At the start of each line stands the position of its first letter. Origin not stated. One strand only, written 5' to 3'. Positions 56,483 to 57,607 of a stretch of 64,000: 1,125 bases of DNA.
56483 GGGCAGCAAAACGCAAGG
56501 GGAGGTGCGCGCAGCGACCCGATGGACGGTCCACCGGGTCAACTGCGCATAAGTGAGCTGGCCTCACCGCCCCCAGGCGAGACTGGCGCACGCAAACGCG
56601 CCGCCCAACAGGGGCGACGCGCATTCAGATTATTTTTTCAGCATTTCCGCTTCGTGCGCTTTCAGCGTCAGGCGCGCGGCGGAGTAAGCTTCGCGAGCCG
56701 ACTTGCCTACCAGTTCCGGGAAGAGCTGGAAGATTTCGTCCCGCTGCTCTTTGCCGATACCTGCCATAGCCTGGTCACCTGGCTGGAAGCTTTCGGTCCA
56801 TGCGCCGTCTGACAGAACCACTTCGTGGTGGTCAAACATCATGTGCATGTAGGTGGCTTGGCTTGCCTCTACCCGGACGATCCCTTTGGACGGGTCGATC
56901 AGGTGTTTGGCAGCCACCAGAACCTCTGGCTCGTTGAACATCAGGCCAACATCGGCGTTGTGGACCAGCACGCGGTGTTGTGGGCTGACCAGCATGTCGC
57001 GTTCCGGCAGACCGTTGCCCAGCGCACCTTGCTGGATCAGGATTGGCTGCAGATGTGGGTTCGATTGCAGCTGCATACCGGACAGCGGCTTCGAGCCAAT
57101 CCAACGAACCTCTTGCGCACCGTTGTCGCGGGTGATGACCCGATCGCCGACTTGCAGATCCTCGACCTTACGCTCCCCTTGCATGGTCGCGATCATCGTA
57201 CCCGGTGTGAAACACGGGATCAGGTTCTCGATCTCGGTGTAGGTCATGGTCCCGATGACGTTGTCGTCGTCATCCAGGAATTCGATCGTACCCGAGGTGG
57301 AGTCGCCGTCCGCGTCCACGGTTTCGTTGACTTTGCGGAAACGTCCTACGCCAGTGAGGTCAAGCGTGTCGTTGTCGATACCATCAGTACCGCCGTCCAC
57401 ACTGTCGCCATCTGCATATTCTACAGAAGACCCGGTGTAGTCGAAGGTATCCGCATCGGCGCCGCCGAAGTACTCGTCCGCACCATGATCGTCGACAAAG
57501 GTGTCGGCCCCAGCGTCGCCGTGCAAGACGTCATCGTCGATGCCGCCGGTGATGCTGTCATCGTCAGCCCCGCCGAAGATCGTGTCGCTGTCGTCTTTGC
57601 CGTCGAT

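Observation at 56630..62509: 1,959-aa LamG-RTX protein that ends in a Hint (bacterial intein-like) autoprocessing module, with no secretion genes nearby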

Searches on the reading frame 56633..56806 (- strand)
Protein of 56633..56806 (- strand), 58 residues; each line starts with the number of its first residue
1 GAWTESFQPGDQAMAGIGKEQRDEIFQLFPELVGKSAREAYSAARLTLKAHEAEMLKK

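Call 7: search_protein_families(library=pfam, proteins=[window:56633-56806:-], max_evalue=10)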
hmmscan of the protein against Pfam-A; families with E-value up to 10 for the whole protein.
seq(58 aa): 1 family
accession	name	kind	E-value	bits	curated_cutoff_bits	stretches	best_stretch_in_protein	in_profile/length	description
PF24219.2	DUF7438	-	0.054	14.3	25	1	19-56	3-41/57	Family of unknown function (DUF7438)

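Call 72: search_protein_families(library=ncbifam, proteins=[window:56633-56806:-], max_evalue=10)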
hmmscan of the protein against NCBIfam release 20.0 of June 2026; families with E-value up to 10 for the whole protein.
seq(58 aa): 0 families

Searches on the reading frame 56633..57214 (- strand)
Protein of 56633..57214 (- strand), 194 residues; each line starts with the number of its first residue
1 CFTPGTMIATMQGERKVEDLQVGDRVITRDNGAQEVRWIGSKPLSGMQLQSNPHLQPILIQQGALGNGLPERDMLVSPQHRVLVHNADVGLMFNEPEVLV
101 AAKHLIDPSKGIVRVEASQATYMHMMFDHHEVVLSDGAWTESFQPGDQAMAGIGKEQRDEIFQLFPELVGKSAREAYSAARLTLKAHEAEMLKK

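Call 71: search_protein_representatives(protein=window:56633-57214:-)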
Query: 194 residues. Proteins with E-value up to 0.001 (for the whole library): 18684; up to 1e-10: 12193; up to 1e-30: 3092. The best 150 are listed.
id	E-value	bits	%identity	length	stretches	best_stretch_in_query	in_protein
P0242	9.0e-123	423.5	100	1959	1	1-194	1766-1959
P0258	1.9e-92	324.7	75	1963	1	1-193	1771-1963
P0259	1.8e-88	311.7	72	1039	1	1-193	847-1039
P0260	5.3e-82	290.6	69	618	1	1-193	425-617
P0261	7.4e-82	290.1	66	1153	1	1-192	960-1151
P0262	7.5e-82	290.1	67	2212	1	1-193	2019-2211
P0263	3.4e-81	287.9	66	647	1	1-194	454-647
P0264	2.2e-79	282.1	66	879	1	1-193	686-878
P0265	1.1e-78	279.8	69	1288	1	1-193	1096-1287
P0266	1.2e-77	276.4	65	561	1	1-193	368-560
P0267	2.2e-76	272.3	66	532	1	1-192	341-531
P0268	3.9e-76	271.5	63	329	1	1-193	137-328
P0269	1.7e-75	269.4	65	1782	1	1-192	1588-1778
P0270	2.4e-75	268.9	66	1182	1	1-193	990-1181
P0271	3.5e-75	268.4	65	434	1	1-194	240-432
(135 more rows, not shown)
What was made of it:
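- In all 150 best representatives the Hint+tail ends 0-6 aa from the C-terminus, in proteins of 273-2,730 aa (call 71). The Hint and tail are conserved as one block at the extreme C-terminus (call 71).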

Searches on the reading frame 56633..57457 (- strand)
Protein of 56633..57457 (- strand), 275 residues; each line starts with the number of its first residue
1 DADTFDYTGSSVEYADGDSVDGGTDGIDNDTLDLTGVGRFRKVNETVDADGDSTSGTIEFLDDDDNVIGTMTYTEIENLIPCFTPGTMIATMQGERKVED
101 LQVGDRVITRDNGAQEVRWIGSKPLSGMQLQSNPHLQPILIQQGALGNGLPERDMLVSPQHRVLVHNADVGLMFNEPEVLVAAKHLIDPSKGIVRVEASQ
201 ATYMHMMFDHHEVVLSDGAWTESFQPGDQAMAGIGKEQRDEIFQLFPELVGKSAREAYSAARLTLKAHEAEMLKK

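Call 11: find_homologous_proteins(query=window:56633-57457:-, max_evalue=0.00001)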
Query seq(275 aa) (275 aa): 1906 proteins with E <= 0.00001 among 2491 candidates; the best 120 are listed.
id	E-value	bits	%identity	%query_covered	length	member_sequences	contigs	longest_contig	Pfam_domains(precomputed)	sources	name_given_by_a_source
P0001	8.2e-127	440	73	89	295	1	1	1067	PF13403.12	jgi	jgi:hypothetical protein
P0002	8.7e-119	414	74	88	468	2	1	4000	PF00353.26,PF13403.12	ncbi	ncbi:MAG: Hint domain-containing protein, partial [Pseudomonadota bacterium]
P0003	2.8e-105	370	63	89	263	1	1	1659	PF13403.12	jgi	jgi:hypothetical protein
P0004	4.3e-103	363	67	85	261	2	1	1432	PF13403.12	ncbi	-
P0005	2.7e-100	353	72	76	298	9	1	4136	PF13403.12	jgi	jgi:hypothetical protein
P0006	2.1e-98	347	61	89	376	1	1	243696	PF00353.26,PF13403.12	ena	-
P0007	2.7e-98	347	60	89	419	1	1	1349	PF00353.26,PF13403.12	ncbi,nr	ncbi:MAG: Hint domain-containing protein, partial [Roseovarius sp.]|nr:Hint domain-containing protei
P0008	1.7e-97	344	59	99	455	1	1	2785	PF00353.26,PF13403.12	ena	-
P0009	4.4e-97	343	60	91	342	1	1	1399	PF00353.26,PF13403.12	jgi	jgi:hypothetical protein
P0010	6.1e-97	342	65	83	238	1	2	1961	PF13403.12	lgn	-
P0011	6.2e-97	342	59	96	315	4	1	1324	PF00353.26,PF13403.12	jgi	-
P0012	1.2e-96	342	61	89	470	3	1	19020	PF00353.26,PF13403.12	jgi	-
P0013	3.1e-96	340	60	93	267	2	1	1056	PF13403.12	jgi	jgi:hypothetical protein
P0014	8.0e-96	339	61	89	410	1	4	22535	PF00353.26,PF13403.12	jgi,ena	-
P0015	1.1e-95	338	57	98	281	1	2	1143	PF13403.12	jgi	jgi:hypothetical protein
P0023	1.4e-92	328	59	89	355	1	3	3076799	PF00353.26,PF13403.12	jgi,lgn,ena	-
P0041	1.6e-89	318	58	94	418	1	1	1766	PF00353.26,PF13403.12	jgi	jgi:hypothetical protein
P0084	1.6e-86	308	56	94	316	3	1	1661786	PF00353.26,PF13403.12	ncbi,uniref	ncbi:Hint domain-containing protein, partial [Pseudogemmobacter bohemicus]|uniref:Hint domain-contai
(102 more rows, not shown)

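Call 32: predict_structure(alignment_id=A1)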
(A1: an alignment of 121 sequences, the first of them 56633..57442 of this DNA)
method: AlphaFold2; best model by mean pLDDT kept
length: 270 residues; sequences in the alignment: 121
mean_pLDDT: 82.5   pTM: 0.63
mean pLDDT of the five models: 82.5, 81.9, 79.6, 78.7, 76.6
residues with pLDDT >= 90: 112; 70-90: 110; 50-70: 35; < 50: 13
segments of 3 or more residues with pLDDT < 50: 75-77, 255-257
pLDDT, mean of each block of 10 residues (from residue 1): 62 89 77 87 88 93 95 61 92 92 91 86 92 95 92 91 84 90 96 88 85 82 54 81 72 52 58
secondary structure, 60 per line:
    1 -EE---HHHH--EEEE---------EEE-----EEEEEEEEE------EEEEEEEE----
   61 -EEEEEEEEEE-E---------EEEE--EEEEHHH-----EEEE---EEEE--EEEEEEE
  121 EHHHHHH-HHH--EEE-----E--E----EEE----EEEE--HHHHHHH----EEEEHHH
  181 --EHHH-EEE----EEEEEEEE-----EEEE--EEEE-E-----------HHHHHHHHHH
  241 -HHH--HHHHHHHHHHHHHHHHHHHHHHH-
elements in order: H7-10 E13-16 E26-28 E34-42 E49-56 E62-71 E83-86 E89-92 E101-104 E108-111 E114-121 H122-127 E134-136 E150-152 E157-160 H163-169 E174-177 E188-190 E195-202 E208-211 E214-217 H231-240 H247-269
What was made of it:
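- Checked: The tail is 47 aa and forms two helices (call 32).
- The module is modelled as a confident beta-sheet after the last RTX turn (call 32). The tail is modelled with only moderate confidence (pLDDT 52-81, call 32).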

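Call 34: search_solved_structures(query=A1, max_evalue=1, show_alignments=2)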
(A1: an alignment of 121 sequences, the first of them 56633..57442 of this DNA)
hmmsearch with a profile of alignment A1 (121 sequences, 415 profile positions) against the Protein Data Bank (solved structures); distinct sequences matched with E-value up to 1: 43.
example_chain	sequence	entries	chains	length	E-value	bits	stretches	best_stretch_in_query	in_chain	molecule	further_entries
7usl_C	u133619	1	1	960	1.1e-52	182.8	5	75-180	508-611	Bifunctional hemolysin-adenylate cyclase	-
7rah_E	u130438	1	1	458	2e-30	109.5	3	77-170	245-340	Bifunctional adenylate cyclase toxin/hemolysin CyaA,Bifunctional adenylate cyclase toxin/h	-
6sus_A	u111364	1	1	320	2.4e-22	82.9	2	78-178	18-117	Bifunctional hemolysin/adenylate cyclase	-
2z8z_A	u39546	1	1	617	6.2e-16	61.8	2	95-182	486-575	Lipase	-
2z8x_A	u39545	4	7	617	2.6e-15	59.7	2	95-182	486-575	Lipase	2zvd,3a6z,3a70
2zj7_A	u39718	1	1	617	2.6e-15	59.7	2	95-182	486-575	Lipase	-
2zj6_A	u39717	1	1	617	3.4e-15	59.3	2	95-182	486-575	Lipase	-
2qua_A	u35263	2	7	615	2.8e-12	49.8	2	50-177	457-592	Extracellular lipase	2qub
9p6c_A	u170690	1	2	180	7.9e-11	45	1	85-167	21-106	Hemolysin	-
1srp_A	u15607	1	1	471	4.1e-10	42.6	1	42-178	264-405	SERRALYSIN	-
9p0c_A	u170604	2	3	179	4.3e-10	42.5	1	93-175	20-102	Hemolysin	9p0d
1af0_A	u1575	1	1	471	5.4e-10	42.2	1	42-178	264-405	SERRATIA PROTEASE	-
1sat_A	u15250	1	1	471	5.4e-10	42.2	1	42-178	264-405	SERRATIA PROTEASE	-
4i35_A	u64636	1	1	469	5.6e-10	42.1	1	42-178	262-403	Serralysin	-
5d7w_A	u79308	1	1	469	5.6e-10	42.1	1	42-178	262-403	Serralysin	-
2lwy_A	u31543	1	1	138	0.0094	18.4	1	223-250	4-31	BACTERIAL INTEIN-LIKE DOMAIN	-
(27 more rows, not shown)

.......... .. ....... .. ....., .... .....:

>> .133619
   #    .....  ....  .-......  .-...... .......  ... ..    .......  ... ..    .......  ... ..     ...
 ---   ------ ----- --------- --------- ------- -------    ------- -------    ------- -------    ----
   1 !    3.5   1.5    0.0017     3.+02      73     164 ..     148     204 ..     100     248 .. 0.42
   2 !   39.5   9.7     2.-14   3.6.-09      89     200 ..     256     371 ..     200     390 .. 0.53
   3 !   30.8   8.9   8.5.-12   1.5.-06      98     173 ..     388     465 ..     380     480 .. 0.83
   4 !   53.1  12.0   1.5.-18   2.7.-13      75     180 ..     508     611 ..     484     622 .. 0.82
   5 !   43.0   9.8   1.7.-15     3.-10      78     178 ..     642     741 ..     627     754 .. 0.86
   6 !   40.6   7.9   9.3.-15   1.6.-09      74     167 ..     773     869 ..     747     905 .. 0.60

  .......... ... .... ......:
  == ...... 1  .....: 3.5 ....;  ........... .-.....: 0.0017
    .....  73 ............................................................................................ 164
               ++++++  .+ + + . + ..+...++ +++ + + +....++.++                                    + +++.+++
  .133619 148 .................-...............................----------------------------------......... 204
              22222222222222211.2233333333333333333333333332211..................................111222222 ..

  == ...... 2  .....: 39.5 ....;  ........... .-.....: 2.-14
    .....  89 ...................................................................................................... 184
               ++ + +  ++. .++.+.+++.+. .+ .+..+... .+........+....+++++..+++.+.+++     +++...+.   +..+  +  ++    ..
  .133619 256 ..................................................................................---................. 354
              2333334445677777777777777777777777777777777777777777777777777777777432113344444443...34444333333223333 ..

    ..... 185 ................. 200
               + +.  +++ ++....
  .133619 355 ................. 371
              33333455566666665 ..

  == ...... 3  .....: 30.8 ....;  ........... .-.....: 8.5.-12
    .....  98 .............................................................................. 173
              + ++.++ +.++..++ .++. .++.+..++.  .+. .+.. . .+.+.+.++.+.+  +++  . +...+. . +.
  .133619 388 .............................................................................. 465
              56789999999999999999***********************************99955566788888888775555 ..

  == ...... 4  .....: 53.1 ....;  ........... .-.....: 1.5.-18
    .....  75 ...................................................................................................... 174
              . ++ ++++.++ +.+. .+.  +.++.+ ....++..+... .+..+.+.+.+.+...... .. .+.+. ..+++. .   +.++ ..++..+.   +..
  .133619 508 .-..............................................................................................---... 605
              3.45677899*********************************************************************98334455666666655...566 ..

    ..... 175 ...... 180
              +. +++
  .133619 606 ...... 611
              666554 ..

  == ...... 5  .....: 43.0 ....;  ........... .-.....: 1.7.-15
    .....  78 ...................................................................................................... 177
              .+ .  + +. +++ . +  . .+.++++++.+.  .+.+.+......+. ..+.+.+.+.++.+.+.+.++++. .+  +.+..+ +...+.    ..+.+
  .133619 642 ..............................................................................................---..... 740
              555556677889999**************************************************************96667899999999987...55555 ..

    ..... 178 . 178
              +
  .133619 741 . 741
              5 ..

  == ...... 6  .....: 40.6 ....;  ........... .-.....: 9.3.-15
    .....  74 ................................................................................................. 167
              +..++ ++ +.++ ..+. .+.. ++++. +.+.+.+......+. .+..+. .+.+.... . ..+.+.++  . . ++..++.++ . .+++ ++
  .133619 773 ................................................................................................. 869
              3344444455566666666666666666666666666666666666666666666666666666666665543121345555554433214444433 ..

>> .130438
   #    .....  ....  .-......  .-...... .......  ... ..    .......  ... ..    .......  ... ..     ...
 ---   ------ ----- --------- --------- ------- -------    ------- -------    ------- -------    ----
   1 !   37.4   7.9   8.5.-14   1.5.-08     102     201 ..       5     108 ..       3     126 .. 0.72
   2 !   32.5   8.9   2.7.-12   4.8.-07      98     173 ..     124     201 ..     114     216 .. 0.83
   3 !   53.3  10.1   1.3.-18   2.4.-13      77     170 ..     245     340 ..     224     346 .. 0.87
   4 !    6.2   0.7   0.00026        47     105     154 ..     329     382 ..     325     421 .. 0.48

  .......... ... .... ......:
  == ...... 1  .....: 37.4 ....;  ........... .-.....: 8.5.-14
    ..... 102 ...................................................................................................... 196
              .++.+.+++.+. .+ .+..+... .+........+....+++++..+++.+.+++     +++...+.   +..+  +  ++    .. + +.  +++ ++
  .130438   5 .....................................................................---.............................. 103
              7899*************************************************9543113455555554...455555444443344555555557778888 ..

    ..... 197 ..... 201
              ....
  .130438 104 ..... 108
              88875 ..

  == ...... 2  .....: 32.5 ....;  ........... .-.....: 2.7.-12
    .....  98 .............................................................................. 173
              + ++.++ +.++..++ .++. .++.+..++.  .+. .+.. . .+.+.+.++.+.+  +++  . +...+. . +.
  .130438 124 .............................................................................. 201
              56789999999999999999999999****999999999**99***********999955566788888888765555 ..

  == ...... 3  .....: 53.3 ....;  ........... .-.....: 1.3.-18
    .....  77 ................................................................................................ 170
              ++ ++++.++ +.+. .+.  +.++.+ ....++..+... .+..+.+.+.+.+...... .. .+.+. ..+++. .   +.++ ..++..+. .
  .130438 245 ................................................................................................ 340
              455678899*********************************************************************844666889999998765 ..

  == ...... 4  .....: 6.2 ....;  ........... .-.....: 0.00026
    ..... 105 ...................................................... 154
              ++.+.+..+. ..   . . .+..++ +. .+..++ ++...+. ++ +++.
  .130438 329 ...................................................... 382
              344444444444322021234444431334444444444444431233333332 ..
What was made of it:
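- The family profile aligns the first half of the module to inter-block segments of CyaA (call 34).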

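Call 35: fold_search(model_id=the predicted structure, library=pdb)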
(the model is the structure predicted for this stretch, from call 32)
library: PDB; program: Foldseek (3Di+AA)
matches with E <= 10: 650; with E <= 0.001: 14
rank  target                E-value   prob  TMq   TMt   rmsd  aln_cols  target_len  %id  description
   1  6mwy_A                2.9e-05  1.00  0.36  0.64   4.2       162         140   14  The Prp8 intein of Cryptococcus gattii (released 2019-11-06)
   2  6mx6_A                5.3e-05  1.00  0.36  0.62   4.3       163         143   13  The Prp8 intein of Cryptococcus neoformans (released 2019-10-23)
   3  6tmm_BBB              6.4e-05  1.00  0.33  0.54   6.8       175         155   11  BIL2 domain from T.thermophila BUBL1 locus (C1A-N143A) (released 2020-12-16)
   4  6zgq_A                7.2e-05  1.00  0.33  0.53   5.7       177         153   12  AceL NrdHF class 3 split intein GSH linked splice inactive variant - C124A, N146A (released 2020-09-16)
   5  6zgq_B                8.2e-05  1.00  0.33  0.54   7.9       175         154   11  AceL NrdHF class 3 split intein GSH linked splice inactive variant - C124A, N146A (released 2020-09-16)
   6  6y75_B                1.1e-04  1.00  0.34  0.59   6.5       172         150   13  BIL2 domain from T.thermophila BUBL1 locus (C1A-N143A) (released 2021-02-03)
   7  2lwy_MODEL_1_A        1.4e-04  1.00  0.35  0.64   5.3       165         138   16  Solution Structure of Bacterial Intein-Like domain from Clostridium thermocellum (released 2013-05-08)
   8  6rix_B                1.7e-04  1.00  0.36  0.68   3.4       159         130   11  Crystal structure of MchDnaB-1 intein (released 2020-05-13)
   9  6qaz                  1.8e-04  1.00  0.31  0.59   4.8       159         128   12  Crystal structure of gp41-1 intein (released 2019-11-13)
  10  6riz                  2.2e-04  1.00  0.30  0.58   5.0       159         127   12  Crystal structure of gp41-1 intein (C1A, F65W, D107C) (released 2020-04-29)
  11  6tmm_AAA              2.3e-04  1.00  0.33  0.54   5.8       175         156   10  BIL2 domain from T.thermophila BUBL1 locus (C1A-N143A) (released 2020-12-16)
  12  6riy_A                3.5e-04  1.00  0.35  0.66   3.6       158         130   12  Crystal structure of MchDnaB-1 intein (N145AA) (released 2020-05-13)
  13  6riy_B                4.2e-04  1.00  0.36  0.68   3.3       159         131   11  Crystal structure of MchDnaB-1 intein (N145AA) (released 2020-05-13)
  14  6rix_A                9.3e-04  1.00  0.35  0.67   5.5       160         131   10  Crystal structure of MchDnaB-1 intein (released 2020-05-13)
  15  2in8                  1.3e-03  1.00  0.32  0.58   6.3       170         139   14  crystal structure of Mtu recA intein, splicing domain (released 2007-05-01)
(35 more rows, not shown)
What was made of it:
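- On Hint superfamily: Top Foldseek hits are inteins and BIL domains: 6mwy E 2.9e-5, plus 2lwy and 6tmm, all probability 1.0 (calls 32, 35)
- Checked: The Hint fold is confirmed by the model (pLDDT 82.5, call 32) and by Foldseek hits to inteins and BIL domains (call 35).
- The Hint fold gives Foldseek probability 1.0 to inteins and BIL domains, TM-score on the target 0.54-0.68 (calls 32, 35).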

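Call 48: find_encoding_contigs(protein=P0023, flank=10000, max_places=1)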
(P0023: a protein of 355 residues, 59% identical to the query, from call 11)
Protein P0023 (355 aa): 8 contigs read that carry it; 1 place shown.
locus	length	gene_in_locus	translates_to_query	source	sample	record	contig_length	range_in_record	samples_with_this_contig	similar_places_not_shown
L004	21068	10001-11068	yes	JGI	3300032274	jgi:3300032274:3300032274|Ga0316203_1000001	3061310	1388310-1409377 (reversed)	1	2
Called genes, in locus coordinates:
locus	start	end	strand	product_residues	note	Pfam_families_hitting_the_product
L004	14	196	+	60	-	PF12073:DUF3553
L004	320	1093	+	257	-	PF13444:Acetyltransf_5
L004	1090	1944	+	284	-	PF01553:Acyltransferase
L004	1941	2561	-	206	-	PF02581:TMP-TENI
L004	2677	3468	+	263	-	PF00588:SpoU_methylase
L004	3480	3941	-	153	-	PF02600:DsbB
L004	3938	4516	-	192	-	PF09335:VTT_dom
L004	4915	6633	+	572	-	PF02776:TPP_enzyme_N, PF00205:TPP_enzyme_M, PF02775:TPP_enzyme_C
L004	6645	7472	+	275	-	PF13531:SBP_bac_11, PF01547:SBP_bac_1 (faint)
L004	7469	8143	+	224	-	PF00528:BPD_transp_1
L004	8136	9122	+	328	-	PF00005:ABC_tran, PF13304:AAA_21 (faint)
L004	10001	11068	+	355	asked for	PF00353:HemolysinCabind (weak), PF13403:Hint_2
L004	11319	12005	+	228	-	PF13403:Hint_2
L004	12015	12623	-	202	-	PF01128:IspD (weak), PF12804:NTP_transf_3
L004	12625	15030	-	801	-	PF01266:DAO, PF16350:FAO_M, PF01571:GCV_T, PF08669:GCV_T_C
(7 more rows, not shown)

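Call 50: find_related_loci(query=window:56633-57442:-, collection=genome_contigs, flank=10000)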
Query window:56633-57442:- (270 aa) in genome_contigs; peptide patterns used: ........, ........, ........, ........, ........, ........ (x = any residue, [..] = any of these).
150 stretches matched a pattern; 1 encode a relative of the query (tblastn E <= 1e-3); 1 distinct loci.
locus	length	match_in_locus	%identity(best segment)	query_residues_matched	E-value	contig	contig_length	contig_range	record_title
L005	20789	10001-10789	59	7-270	6e-103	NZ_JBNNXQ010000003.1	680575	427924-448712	Aliiroseovarius marinus strain S168 Scaffold3, whole genome shotgun sequence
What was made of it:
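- Tried and rejected: The source genome and its T1SS genes could therefore not be examined (call 50).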

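Call 84: find_encoding_contigs(protein=P0084, flank=10000, max_places=1)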
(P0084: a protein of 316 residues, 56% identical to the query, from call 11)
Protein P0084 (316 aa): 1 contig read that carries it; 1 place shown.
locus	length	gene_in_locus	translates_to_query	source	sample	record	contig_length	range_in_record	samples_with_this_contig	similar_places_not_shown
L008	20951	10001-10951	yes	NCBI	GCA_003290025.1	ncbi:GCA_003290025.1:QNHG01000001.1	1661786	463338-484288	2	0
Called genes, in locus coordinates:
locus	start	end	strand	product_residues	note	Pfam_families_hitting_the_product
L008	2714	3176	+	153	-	PF01510:Amidase_2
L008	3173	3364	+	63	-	-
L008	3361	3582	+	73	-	-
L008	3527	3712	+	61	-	-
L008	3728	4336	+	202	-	-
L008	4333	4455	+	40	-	-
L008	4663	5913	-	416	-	PF00070:Pyr_redox (weak), PF01134:GIDA (faint), PF01266:DAO, PF01593:Amino_oxidase (faint), PF03486:HI0933_like (faint), PF07992:Pyr_redox_2 (faint), PF13450:NAD_binding_8 (weak)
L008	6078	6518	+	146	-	PF12840:HTH_20 (weak), PF13404:HTH_AsnC-type, PF13412:HTH_24, PF01037:AsnC_trans_reg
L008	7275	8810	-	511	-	-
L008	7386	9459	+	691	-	PF19076:CshA_repeat (faint), PF17803:Cadherin_4, PF17892:Cadherin_5, PF17963:Big_9, PF17803:Cadherin_4, PF17892:Cadherin_5, PF17963:Big_9, PF00353:HemolysinCabind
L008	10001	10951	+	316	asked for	PF00353:HemolysinCabind, PF13403:Hint_2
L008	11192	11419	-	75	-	PF06568:YjiS-like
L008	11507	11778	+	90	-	PF00392:GntR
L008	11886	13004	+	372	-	PF00155:Aminotran_1_2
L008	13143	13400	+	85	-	-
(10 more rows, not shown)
